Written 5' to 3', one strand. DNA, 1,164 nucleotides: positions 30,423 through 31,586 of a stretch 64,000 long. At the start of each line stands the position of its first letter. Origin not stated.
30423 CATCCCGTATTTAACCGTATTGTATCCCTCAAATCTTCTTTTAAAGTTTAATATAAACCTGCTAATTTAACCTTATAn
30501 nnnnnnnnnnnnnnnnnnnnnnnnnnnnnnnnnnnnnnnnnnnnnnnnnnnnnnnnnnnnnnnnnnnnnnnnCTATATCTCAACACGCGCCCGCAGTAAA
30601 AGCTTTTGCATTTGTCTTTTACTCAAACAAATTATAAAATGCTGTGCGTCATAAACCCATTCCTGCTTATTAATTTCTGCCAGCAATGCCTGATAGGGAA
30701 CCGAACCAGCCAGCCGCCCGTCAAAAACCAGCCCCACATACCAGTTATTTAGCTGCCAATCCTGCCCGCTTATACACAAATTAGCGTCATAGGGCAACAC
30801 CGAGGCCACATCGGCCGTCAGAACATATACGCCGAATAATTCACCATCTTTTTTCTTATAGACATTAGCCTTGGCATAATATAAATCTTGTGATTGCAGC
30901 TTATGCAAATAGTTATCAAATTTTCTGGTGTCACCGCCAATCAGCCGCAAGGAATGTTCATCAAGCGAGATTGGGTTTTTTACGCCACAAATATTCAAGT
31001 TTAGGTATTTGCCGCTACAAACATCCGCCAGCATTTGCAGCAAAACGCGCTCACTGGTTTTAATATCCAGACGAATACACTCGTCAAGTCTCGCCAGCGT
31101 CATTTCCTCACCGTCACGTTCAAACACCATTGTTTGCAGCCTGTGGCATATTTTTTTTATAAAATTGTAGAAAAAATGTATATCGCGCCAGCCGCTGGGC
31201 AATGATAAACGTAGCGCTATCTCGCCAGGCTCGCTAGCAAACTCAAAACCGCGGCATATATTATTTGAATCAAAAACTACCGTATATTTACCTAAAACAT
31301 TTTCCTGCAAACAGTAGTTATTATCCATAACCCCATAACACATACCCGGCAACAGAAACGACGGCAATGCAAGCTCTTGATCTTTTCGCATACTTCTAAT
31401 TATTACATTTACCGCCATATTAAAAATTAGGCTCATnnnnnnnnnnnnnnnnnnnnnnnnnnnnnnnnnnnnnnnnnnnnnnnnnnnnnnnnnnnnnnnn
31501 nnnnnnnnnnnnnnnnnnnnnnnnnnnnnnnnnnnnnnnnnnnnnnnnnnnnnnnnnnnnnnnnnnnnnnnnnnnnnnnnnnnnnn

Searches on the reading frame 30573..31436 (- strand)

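Call 62: search_protein_families(library=pfam, proteins=[window:30573-31436:-], max_evalue=0.001)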
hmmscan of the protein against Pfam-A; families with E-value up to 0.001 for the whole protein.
window:30573-31436:- (287 aa): 1 family
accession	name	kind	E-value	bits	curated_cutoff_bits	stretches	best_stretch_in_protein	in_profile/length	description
PF14132.11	DUF4299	-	6.5e-16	59.3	31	1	61-218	67-225/301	Domain of unknown function (DUF4299)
